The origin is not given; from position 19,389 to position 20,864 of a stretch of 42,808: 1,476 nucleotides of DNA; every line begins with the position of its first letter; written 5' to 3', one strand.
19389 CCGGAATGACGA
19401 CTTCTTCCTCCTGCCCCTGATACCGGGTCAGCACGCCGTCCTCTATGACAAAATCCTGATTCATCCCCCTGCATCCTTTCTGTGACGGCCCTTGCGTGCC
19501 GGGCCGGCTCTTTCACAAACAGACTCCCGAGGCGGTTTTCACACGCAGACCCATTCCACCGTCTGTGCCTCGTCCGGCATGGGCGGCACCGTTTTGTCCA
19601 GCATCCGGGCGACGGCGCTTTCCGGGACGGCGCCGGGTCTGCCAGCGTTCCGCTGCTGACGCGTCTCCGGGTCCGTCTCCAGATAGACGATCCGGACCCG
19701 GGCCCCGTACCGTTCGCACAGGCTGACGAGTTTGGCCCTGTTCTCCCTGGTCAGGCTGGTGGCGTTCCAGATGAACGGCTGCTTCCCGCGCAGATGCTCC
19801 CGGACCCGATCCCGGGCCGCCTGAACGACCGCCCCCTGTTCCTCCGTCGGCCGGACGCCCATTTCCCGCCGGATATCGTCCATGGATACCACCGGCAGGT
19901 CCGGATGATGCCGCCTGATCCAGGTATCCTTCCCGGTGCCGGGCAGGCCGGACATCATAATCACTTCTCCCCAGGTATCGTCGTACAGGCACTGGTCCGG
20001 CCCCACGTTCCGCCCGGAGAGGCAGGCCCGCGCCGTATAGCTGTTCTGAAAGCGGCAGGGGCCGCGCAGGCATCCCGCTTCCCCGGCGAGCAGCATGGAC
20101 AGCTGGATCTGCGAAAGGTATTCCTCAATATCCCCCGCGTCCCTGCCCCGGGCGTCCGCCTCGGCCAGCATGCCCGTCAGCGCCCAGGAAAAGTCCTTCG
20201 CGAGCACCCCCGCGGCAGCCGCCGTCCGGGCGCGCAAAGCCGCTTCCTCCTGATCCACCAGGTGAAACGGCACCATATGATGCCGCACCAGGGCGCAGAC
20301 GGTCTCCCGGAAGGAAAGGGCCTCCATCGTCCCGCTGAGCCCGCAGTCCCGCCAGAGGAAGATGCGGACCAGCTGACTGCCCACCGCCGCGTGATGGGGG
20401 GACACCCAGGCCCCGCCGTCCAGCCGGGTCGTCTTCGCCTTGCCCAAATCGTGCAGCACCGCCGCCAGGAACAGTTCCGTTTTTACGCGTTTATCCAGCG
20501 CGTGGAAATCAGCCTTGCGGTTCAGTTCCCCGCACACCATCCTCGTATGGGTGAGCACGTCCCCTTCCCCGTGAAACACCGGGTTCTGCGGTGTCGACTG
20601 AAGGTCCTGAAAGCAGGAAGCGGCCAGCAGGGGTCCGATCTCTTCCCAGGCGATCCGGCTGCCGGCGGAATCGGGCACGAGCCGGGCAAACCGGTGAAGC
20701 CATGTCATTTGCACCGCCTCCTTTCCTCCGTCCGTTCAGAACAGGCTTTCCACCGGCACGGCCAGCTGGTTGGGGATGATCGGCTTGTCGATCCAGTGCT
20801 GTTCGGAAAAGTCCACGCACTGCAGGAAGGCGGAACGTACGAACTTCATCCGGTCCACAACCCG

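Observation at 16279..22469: Complete split Trl1/Tpt1-style RNA heal-and-seal pathway in one bacterial operon, giving KptA a plausible endogenous substrate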

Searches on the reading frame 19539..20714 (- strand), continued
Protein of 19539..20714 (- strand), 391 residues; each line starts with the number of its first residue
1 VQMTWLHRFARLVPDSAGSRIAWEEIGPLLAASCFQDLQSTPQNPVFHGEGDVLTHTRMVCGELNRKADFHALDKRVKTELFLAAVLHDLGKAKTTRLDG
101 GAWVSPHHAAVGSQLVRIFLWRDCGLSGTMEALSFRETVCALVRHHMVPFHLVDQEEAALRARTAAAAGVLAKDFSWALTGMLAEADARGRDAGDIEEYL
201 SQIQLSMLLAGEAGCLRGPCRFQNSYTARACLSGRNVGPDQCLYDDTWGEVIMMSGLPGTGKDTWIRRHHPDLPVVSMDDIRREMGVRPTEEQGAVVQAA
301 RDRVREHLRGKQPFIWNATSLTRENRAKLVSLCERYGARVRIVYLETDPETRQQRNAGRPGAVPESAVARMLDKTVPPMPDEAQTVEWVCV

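Call 92: search_protein_representatives(protein=window:19539-20714:-)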
Query: 391 residues. Proteins with E-value up to 0.001 (for the whole library): 3735; up to 1e-10: 1268; up to 1e-30: 447. The best 150 are listed.
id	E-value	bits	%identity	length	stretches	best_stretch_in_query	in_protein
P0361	1.8e-153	527.7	59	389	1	9-391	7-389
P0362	2.0e-116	405.8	54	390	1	23-391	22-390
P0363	6.9e-108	377.6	48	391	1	7-391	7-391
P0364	3.2e-107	375.5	48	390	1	10-390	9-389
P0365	3.1e-104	365.6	51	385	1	7-391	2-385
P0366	3.5e-102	358.9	45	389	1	6-391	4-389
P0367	3.9e-99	348.8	44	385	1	18-391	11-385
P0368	1.3e-98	347.1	43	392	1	9-388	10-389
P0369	6.7e-95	334.9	45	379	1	23-389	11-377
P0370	2.1e-94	333.3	43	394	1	15-389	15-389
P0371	8.8e-91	321.3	42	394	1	13-391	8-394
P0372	4.2e-89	315.8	52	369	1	17-292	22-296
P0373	2.0e-87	310.3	42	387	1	9-390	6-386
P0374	8.7e-87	308.2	42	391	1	38-391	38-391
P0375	2.4e-85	303.5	41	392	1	9-391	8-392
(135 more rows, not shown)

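Call 102: search_protein_families(library=pfam, proteins=[L131:9280-10023:+, L137:11532-12143:+, L140:2938-3705:+, L136:10152-11066:+, L151:11944-12522:+, L156:11319-12014:+, L160:1417-1857:+, L125:1119-1562:+, L095:2170-2676:+, L119:1091-2728:+], max_evalue=0.0001)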
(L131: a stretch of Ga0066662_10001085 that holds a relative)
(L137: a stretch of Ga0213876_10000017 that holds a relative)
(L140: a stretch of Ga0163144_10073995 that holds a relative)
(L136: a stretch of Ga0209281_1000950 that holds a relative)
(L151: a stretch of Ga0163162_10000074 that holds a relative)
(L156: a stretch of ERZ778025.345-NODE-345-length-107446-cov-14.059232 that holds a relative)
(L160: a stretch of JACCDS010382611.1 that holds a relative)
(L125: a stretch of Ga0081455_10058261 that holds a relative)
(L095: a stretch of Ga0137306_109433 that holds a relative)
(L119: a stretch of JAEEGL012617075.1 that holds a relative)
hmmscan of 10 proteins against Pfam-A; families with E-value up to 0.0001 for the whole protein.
L131:9280-10023:+ (248 aa): 1 family
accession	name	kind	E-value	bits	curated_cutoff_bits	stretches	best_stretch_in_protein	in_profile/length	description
PF05721.19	PhyH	-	4.4e-20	73.3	22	1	22-229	2-213/213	Phytanoyl-CoA dioxygenase (PhyH)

L137:11532-12143:+ (204 aa): 0 families

L140:2938-3705:+ (256 aa): 1 family
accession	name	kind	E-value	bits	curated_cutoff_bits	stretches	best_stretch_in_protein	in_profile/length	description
PF13228.11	DUF4037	-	2.1e-08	35.2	22.1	1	103-184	15-98/101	Domain of unknown function (DUF4037)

L136:10152-11066:+ (305 aa): 0 families

L151:11944-12522:+ (193 aa): 1 family
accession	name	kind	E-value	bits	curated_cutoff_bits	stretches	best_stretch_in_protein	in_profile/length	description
PF06210.16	DUF1003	-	4.6e-24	85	27.4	1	66-163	2-98/103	Protein of unknown function (DUF1003)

L156:11319-12014:+ (232 aa): 0 families

L160:1417-1857:+ (147 aa): 0 families

L125:1119-1562:+ (148 aa): 0 families

L095:2170-2676:+ (169 aa): 4 families
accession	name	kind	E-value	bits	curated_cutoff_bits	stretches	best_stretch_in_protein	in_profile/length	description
PF12802.13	MarR_2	-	1.3e-09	38.5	27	1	27-87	2-61/61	MarR family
PF13463.12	HTH_27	-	4.3e-08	33.7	22.2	1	28-96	1-68/68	Winged helix DNA-binding domain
PF01047.28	MarR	-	2.4e-06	27.8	24.6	1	28-87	1-58/59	MarR family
PF22381.2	Staph_reg_Sar_Rot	-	7e-06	26.5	27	1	25-101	9-83/85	Transcriptional regulator SarA/Rot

L119:1091-2728:+ (546 aa): 2 families
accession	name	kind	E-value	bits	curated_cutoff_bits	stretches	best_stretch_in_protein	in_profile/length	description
PF00768.25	Peptidase_S11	-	5.2e-28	98.6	27.6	1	304-526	26-237/239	D-alanyl-D-alanine carboxypeptidase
PF04892.17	VanZ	-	9.3e-22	78.4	30.1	1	45-164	1-124/126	VanZ like family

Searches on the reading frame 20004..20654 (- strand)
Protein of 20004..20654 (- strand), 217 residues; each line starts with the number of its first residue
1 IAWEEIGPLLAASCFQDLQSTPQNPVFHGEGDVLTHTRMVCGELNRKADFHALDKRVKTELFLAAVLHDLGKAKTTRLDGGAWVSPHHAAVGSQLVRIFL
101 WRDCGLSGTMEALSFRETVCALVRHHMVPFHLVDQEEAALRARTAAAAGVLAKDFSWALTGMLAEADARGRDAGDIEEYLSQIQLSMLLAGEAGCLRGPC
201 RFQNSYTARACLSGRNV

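Call 88: search_solved_structures(query=A9, max_evalue=1, show_alignments=2)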
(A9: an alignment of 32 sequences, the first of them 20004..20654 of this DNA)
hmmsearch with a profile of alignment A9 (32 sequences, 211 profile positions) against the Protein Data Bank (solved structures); distinct sequences matched with E-value up to 1: 11.
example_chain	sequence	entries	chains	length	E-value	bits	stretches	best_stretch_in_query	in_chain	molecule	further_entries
3wfo_A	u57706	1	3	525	5.1e-10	42.2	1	57-178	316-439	Poly A polymerase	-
3wfp_A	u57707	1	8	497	5.2e-10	42.2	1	57-178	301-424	Poly A polymerase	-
3wfr_E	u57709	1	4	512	5.5e-10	42.1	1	57-178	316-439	Poly A polymerase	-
3wfq_E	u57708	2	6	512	5.6e-10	42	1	57-178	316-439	Poly A polymerase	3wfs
4mlm_A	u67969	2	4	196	0.067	15.7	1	52-101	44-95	Predicted HD phosphohydrolase PhnZ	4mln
4n71_A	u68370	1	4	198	0.07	15.6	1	52-101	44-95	Predicted HD phosphohydrolase PhnZ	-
4n6w_A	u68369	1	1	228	0.1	15.1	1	53-101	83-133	Predicted HD phosphohydrolase PhnZ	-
6nud_J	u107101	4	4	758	0.44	13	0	53-95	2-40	CRISPR system single-strand-specific deoxyribonuclease Cas10/Csm1 (subtype III-A)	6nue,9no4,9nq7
6ifn_A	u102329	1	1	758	0.46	12.9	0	53-95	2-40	Type III-A CRISPR-associated protein Csm1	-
8fcj_C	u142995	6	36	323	0.47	12.9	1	61-106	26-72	Type I-B CRISPR-associated protein Cas7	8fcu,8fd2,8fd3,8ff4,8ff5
4r8z_A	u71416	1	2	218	0.81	12.1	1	36-72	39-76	Cyclic di-GMP phosphodiesterase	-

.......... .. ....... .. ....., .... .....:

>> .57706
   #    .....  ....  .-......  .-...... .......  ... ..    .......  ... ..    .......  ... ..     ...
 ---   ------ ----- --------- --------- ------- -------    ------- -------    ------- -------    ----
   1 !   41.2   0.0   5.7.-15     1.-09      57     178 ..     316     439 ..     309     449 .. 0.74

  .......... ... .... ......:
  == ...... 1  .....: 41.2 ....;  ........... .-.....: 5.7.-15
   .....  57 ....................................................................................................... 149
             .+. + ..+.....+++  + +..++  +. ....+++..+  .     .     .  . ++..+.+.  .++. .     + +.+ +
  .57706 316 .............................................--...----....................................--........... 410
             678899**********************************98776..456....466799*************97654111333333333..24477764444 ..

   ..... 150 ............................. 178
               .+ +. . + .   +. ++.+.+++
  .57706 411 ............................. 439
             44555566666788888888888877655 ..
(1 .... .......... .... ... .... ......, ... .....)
